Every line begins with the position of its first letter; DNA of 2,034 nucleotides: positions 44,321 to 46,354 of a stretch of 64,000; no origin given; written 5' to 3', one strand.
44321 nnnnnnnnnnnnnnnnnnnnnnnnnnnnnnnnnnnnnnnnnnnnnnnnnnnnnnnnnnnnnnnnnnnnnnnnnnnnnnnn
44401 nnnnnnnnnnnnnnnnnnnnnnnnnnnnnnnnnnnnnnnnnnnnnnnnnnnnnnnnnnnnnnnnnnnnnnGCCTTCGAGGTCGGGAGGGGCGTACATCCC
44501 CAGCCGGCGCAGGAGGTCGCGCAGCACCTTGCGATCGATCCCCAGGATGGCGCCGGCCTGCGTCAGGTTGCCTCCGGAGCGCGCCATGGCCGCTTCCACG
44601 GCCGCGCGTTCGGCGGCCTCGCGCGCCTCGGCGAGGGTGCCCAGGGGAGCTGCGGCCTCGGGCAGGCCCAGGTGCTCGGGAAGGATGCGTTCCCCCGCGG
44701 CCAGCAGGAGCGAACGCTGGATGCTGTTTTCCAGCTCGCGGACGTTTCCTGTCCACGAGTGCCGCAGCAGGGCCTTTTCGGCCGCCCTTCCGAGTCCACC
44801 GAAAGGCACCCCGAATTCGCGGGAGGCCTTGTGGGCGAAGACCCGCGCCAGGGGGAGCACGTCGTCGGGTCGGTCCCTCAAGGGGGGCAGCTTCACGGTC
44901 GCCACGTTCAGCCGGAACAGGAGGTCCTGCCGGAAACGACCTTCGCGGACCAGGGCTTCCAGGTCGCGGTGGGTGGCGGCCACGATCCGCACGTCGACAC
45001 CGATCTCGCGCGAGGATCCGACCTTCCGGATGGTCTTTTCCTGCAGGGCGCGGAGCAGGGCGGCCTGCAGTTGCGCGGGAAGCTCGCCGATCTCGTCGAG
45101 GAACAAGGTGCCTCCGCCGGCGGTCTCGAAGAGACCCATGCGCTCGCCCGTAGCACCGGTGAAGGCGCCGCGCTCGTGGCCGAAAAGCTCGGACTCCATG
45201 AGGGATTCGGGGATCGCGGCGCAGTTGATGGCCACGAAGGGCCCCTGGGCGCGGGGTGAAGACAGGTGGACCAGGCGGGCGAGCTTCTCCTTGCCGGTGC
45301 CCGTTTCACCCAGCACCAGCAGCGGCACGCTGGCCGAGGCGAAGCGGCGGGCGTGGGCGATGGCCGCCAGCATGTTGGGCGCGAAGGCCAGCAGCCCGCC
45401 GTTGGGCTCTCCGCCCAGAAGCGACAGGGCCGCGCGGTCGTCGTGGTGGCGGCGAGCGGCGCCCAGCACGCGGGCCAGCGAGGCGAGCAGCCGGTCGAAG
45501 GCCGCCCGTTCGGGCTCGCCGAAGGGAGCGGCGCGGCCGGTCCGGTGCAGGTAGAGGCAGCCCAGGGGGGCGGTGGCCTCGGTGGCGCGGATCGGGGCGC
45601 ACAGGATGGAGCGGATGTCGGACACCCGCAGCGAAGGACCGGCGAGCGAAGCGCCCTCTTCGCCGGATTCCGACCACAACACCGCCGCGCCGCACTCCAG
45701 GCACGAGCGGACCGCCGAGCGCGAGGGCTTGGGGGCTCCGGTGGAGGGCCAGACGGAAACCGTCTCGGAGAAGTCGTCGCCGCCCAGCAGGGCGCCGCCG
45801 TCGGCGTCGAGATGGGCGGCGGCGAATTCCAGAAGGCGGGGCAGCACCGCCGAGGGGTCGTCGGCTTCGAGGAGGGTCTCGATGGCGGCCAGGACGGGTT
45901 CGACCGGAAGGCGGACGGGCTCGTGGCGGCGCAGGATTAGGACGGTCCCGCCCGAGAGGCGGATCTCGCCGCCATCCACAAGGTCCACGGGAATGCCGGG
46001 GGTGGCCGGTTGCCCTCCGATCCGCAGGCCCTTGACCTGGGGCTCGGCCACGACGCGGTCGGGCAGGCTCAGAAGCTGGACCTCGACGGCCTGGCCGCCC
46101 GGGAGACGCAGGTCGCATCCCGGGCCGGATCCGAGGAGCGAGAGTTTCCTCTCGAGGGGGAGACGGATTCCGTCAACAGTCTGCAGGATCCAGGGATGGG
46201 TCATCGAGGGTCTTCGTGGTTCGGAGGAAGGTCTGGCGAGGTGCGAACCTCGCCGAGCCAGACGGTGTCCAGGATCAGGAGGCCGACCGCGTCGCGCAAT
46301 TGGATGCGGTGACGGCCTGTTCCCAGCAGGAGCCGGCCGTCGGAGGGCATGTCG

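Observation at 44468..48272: Translationally coupled TPR-lipoprotein / Hanks-type Ser/Thr kinase / FHA-domain sigma-54 activator operon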

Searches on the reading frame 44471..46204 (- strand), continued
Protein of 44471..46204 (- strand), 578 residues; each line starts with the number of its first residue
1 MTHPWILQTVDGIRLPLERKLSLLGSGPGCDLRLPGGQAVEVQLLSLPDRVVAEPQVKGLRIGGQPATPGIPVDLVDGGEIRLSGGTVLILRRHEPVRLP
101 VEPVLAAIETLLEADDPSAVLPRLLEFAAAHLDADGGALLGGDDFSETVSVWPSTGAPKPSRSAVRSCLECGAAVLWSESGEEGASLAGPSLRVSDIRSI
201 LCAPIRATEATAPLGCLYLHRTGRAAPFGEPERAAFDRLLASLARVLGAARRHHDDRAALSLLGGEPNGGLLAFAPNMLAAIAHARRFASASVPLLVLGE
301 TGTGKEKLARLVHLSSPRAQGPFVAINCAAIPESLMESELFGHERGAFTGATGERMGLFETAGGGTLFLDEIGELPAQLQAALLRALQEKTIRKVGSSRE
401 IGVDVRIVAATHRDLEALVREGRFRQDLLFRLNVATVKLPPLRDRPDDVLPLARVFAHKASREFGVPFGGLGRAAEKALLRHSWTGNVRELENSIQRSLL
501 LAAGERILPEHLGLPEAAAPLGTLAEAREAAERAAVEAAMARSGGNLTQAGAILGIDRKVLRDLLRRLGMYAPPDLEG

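Call 62: find_encoding_contigs(protein=P0097, flank=5000, max_places=1)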
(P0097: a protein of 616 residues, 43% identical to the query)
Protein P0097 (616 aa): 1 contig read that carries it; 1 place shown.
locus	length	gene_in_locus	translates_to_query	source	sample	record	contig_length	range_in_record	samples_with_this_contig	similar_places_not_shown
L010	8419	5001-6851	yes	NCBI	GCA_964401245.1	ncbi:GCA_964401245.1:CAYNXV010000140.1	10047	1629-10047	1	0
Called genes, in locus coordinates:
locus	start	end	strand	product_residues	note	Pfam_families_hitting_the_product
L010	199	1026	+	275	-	-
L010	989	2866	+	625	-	-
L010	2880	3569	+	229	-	PF13431:TPR_17 (faint), PF07719:TPR_2 (faint), PF13181:TPR_8 (faint), PF13424:TPR_12 (faint), PF13428:TPR_14 (faint), PF00515:TPR_1 (faint), PF13432:TPR_16 (weak), PF14559:TPR_19 (weak), +3 more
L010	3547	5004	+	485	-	PF00069:Pkinase, PF07714:PK_Tyr_Ser-Thr, PF01636:APH (faint)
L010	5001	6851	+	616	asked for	PF16697:Yop-YscD_cpl (weak), PF00498:FHA, PF00158:Sigma54_activat, PF14532:Sigma54_activ_2, PF07728:AAA_5 (weak), PF25601:AAA_lid_14, PF02954:HTH_8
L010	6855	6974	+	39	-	-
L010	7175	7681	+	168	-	-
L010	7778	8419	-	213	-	?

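Call 63: find_encoding_contigs(protein=P0102, flank=5000, max_places=1)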
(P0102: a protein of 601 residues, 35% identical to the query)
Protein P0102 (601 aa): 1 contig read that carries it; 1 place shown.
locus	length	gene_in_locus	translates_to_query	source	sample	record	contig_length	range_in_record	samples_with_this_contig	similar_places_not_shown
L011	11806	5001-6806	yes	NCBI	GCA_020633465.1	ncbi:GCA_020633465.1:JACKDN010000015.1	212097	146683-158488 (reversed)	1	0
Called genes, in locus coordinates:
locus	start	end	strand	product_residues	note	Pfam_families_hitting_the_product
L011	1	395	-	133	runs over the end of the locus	PF00072:Response_reg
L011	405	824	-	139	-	PF01075:Glyco_transf_9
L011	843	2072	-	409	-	PF20706:GT4-conflict, PF00534:Glycos_transf_1, PF13692:Glyco_trans_1_4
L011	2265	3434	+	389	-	PF00069:Pkinase, PF07714:PK_Tyr_Ser-Thr, PF03109:ABC1 (weak), PF17667:Pkinase_fungal (weak)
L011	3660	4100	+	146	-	-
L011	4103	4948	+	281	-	PF07719:TPR_2 (faint), PF13181:TPR_8 (weak)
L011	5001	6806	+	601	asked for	PF00498:FHA, PF16697:Yop-YscD_cpl, PF01590:GAF, PF13185:GAF_2, PF13492:GAF_3, PF00158:Sigma54_activat, PF14532:Sigma54_activ_2, PF25601:AAA_lid_14, +2 more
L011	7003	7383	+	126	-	-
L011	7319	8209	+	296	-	-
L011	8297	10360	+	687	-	PF13231:PMT_2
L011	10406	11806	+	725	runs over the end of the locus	PF11617:Cu-binding_MopE, PF00884:Sulfatase, PF01663:Phosphodiest, PF16347:SGSH_C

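Call 78: list_cluster_members(proteins=[P0097, P0096, P0094, P0099, P0100, P0116, P0104, P0059])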
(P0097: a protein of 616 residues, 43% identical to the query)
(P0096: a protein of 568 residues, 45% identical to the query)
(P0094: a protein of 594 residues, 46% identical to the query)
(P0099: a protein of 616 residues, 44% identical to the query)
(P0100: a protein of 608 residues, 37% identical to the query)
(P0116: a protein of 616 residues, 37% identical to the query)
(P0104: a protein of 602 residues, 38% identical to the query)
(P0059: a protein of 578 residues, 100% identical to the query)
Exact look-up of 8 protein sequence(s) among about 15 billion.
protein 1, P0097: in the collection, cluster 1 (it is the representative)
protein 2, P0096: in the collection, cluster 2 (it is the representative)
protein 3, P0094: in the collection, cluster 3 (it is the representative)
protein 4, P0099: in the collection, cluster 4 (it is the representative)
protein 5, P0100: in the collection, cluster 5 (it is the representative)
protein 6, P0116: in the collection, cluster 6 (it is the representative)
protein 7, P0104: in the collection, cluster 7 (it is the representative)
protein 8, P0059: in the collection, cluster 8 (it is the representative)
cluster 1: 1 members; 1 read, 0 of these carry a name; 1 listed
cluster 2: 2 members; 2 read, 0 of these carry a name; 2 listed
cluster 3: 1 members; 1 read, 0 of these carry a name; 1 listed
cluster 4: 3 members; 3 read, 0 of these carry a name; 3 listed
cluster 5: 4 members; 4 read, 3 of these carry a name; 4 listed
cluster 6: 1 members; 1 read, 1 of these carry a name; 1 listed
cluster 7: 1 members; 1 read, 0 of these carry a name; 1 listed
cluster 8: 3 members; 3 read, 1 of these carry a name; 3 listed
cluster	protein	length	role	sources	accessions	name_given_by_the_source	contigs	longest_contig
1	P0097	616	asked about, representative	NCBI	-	-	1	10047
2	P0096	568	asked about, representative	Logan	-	-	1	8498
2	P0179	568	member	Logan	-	-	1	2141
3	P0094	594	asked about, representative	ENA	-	-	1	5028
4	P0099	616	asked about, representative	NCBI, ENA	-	-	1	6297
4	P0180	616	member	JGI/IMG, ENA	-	-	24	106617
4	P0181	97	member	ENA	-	-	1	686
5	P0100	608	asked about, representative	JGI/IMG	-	transcriptional regulator with GAF, ATPase, and Fis domain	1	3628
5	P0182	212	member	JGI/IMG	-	transcriptional regulator with PAS, ATPase and Fis domain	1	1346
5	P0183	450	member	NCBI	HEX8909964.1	MAG TPA: sigma-54-dependent Fis family transcriptional regulator, partial ...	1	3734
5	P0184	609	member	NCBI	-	-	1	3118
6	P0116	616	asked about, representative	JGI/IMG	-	transcriptional regulator with GAF, ATPase, and Fis domain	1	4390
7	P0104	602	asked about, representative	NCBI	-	-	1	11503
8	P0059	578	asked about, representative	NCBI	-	-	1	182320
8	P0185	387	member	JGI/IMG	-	DNA-binding NtrC family response regulator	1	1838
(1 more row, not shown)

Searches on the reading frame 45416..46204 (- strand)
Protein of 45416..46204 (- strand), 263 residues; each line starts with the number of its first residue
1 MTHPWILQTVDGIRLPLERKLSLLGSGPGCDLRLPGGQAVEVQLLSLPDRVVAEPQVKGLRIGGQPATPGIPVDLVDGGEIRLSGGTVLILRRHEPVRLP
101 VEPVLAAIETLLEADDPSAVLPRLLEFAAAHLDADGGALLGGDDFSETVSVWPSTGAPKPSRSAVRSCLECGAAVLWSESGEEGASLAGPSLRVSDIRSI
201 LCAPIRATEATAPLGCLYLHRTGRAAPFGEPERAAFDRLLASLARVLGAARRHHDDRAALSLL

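Call 19: find_homologous_proteins(query=window:45416-46204:-, max_evalue=0.001)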
Query seq(263 aa) (263 aa): 1 proteins with E <= 0.001 among 8000 candidates.
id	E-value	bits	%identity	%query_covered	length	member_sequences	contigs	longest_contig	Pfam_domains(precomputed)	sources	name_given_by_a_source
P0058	3.2e-101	356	69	95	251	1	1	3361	PF01590.33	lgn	-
